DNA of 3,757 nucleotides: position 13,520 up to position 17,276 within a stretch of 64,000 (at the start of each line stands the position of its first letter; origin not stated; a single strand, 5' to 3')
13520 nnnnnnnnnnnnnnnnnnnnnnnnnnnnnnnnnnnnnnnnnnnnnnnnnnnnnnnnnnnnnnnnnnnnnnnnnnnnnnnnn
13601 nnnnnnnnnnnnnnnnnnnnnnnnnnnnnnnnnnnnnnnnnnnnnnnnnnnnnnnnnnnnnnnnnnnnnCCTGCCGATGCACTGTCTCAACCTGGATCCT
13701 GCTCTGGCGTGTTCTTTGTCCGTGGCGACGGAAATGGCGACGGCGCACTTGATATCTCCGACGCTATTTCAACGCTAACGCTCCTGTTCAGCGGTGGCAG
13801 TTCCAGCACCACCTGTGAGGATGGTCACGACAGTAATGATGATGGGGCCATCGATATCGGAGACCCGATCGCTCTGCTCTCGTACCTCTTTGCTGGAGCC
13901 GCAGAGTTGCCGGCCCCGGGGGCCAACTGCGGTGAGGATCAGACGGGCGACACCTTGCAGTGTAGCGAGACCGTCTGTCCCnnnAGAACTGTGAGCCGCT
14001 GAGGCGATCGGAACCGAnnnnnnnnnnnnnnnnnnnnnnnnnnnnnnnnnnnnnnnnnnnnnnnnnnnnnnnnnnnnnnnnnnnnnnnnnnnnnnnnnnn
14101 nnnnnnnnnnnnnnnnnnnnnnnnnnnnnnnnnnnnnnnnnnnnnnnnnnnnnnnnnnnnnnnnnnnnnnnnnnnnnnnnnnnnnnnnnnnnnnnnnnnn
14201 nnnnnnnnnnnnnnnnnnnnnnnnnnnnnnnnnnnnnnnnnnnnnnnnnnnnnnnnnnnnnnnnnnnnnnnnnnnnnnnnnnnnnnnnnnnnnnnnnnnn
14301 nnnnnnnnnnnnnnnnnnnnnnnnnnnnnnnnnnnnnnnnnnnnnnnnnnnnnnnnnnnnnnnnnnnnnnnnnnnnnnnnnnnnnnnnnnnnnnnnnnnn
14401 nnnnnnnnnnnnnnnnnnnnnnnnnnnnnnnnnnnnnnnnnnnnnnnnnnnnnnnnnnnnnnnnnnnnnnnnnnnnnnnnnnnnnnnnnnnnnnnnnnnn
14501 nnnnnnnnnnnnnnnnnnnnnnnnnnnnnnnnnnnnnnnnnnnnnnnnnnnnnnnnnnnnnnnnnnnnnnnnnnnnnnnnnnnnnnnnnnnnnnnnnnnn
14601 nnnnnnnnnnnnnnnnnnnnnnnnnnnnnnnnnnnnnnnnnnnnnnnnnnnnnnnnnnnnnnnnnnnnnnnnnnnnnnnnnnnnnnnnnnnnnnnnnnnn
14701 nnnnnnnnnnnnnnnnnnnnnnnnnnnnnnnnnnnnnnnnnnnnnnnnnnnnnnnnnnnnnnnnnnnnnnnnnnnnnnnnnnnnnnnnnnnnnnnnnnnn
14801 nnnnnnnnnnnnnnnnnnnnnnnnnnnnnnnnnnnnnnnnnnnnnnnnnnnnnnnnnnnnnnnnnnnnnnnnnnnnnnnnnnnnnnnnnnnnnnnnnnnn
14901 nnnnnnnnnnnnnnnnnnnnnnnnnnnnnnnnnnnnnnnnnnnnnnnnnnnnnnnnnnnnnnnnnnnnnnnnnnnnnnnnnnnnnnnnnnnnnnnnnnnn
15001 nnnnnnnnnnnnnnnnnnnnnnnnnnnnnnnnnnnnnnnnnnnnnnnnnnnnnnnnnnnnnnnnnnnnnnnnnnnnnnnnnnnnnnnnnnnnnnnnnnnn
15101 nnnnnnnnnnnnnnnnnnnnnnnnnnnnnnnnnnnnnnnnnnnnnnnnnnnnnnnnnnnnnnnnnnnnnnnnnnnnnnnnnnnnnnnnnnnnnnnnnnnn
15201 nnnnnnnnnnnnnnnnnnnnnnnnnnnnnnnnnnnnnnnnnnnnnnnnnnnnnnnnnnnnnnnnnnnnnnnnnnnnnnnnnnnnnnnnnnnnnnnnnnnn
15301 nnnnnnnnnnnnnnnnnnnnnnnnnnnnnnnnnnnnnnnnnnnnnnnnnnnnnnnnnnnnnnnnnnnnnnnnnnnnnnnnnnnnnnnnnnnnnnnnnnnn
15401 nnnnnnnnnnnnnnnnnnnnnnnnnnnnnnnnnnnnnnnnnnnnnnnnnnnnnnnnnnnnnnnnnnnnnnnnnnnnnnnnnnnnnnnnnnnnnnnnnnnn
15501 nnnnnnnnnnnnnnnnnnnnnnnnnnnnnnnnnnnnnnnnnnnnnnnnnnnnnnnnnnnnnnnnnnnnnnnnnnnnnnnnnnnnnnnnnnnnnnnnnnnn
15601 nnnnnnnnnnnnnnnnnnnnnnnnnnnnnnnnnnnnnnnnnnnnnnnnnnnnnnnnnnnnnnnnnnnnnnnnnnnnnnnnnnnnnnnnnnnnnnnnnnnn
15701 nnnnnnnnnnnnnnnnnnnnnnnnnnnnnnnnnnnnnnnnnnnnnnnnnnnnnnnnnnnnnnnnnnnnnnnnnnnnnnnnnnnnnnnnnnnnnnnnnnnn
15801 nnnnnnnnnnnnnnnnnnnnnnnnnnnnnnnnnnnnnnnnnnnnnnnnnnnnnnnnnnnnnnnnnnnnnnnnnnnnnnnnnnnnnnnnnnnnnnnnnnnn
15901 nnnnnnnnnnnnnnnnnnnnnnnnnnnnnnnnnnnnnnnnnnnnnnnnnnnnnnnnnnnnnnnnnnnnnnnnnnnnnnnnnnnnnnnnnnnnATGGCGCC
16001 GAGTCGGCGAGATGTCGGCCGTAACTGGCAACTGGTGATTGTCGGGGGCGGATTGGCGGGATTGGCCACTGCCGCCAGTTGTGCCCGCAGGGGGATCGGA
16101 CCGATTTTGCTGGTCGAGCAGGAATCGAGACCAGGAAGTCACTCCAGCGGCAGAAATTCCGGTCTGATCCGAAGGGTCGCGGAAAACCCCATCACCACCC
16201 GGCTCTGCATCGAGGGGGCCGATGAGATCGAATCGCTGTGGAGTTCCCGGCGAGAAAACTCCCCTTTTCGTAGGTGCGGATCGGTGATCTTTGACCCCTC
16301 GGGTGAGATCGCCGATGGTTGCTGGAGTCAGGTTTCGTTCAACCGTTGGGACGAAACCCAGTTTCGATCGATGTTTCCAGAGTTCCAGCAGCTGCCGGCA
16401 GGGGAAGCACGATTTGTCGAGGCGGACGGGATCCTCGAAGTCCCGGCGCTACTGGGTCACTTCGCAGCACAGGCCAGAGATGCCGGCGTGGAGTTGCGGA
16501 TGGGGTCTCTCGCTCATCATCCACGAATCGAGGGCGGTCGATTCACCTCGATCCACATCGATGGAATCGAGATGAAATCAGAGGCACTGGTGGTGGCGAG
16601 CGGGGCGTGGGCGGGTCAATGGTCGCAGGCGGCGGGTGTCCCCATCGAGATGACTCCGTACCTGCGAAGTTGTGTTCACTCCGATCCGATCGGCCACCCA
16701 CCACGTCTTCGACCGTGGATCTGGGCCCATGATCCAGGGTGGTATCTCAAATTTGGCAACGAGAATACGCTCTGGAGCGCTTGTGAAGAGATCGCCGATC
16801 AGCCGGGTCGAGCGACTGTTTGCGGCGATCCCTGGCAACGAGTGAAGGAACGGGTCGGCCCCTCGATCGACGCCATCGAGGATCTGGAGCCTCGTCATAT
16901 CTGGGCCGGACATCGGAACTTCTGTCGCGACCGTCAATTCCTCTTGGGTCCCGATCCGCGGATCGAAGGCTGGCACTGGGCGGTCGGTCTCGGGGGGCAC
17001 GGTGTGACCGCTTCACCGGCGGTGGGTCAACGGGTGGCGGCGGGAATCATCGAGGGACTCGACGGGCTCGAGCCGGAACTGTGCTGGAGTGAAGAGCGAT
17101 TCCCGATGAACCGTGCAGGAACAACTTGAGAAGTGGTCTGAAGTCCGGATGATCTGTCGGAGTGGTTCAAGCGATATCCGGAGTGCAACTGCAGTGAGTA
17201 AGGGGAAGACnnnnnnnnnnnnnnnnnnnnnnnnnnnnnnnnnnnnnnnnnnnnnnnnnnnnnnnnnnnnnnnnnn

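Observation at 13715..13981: Same C-terminal module (dockerin pair plus ~20-aa Cys tail) on two unrelated secreted proteins 40 kb apart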

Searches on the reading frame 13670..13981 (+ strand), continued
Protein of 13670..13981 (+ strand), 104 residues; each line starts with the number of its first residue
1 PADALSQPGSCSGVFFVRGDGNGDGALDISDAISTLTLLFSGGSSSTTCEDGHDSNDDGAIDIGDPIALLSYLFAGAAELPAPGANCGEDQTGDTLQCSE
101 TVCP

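Call 70: search_solved_structures(query=A2, max_evalue=0.01, show_alignments=2)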
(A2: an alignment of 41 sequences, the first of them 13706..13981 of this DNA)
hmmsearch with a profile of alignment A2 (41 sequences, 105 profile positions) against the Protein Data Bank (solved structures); distinct sequences matched with E-value up to 0.01: 21.
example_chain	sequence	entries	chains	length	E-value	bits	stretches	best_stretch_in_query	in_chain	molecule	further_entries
2y3n_B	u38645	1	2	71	1.6e-05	28.1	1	18-75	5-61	CELLULOSOMAL FAMILY-48 PROCESSIVE GLYCOSIDE HYDROLASE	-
1daq_A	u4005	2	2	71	1.9e-05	27.9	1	19-73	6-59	ENDOGLUCANASE SS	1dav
2mte_A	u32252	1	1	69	1.9e-05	27.8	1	19-73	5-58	Cellulose 1,4-beta-cellobiosidase (reducing end) CelS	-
4zcu_A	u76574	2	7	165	0.00011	25.4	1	12-73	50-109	Calcium-binding mitochondrial carrier protein SCaMC-1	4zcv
3ul4_B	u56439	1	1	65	0.00013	25.2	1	18-72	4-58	Cellulosome enzyme, dockerin type I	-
4n5x_A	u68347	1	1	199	0.00016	24.9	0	11-73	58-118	Calcium-binding mitochondrial carrier protein SCaMC-1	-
5m2s_B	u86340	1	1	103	0.00022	24.4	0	17-42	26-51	Doc8: Type I dockerin repeat domain from family 9 glycoside hydrolase WP_009982745[Ruminoc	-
5m2o_B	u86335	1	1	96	0.00052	23.2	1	16-76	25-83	Group I Dockerin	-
4fl4_A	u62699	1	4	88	0.00056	23.1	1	19-80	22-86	Glycoside hydrolase family 9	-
6kg9_A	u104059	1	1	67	0.001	22.3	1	17-71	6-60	And cellulose-binding endoglucanase family 9 CelL ortholog dockerin domain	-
2yik_A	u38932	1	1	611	0.0016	21.6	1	11-76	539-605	ENDOGLUCANASE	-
5lxv_B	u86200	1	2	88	0.0017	21.6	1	12-80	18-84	Carbohydrate-binding protein WP_009985128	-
6kge_D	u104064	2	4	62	0.002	21.3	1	19-70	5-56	And cellulose-binding endoglucanase family 9 CelL ortholog dockerin domain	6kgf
6kgc_B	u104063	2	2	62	0.0022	21.2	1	19-70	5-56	And cellulose-binding endoglucanase family 9 CelL ortholog dockerin domain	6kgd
4cj0_A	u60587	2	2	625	0.0044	20.2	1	12-79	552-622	ENDOGLUCANASE D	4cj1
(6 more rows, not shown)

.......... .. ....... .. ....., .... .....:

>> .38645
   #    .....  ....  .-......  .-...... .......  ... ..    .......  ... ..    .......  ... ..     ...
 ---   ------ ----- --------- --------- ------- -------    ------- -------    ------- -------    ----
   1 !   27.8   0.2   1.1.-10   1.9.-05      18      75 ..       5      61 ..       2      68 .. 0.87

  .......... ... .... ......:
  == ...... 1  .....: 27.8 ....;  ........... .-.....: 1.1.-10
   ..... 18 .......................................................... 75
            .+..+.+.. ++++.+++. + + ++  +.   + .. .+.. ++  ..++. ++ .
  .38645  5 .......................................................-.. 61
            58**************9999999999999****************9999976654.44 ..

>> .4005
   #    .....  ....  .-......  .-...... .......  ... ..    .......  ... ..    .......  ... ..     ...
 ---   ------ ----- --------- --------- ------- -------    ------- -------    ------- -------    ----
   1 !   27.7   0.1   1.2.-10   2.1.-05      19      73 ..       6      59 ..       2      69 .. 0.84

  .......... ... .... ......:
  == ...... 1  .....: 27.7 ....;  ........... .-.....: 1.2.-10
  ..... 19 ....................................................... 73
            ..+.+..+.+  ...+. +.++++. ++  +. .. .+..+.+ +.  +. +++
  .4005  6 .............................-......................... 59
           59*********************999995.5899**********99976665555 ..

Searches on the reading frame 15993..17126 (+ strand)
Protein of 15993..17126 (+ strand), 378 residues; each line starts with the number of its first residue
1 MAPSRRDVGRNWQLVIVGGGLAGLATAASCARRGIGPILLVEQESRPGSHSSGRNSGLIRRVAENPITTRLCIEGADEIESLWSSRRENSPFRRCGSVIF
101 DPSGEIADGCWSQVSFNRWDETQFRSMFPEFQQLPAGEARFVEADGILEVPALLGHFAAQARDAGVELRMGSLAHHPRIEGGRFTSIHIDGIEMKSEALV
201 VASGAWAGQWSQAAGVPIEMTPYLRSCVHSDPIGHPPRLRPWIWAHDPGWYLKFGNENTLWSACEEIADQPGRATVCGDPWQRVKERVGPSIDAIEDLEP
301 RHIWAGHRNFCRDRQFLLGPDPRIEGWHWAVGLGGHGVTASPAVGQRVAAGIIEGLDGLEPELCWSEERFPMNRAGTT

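Call 50: search_protein_families(library=pfam, proteins=[window:15993-17126:+], max_evalue=0.001)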
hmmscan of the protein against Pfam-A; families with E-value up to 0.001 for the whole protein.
window:15993-17126:+ (378 aa): 6 families
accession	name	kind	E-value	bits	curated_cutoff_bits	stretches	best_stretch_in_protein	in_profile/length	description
PF01266.30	DAO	-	2.5e-44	152.7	27.9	1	14-349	2-351/353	FAD dependent oxidoreductase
PF13450.12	NAD_binding_8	-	5.2e-07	30.3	21.9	1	16-53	1-37/68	NAD(P)-binding Rossmann-like domain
PF00890.30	FAD_binding_2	-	6.9e-07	29.2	20.4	1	14-52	2-39/414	FAD binding domain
PF12831.13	FAD_oxidored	-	7.1e-05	22.7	27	1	14-81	2-70/416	FAD dependent oxidoreductase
PF03486.20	HI0933_like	-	0.0002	21.3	50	0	13-49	2-37/244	HI0933-like protein Rossmann domain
PF07992.20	Pyr_redox_2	-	0.00088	19.2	26.1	0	13-44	2-32/291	Pyridine nucleotide-disulphide oxidoreductase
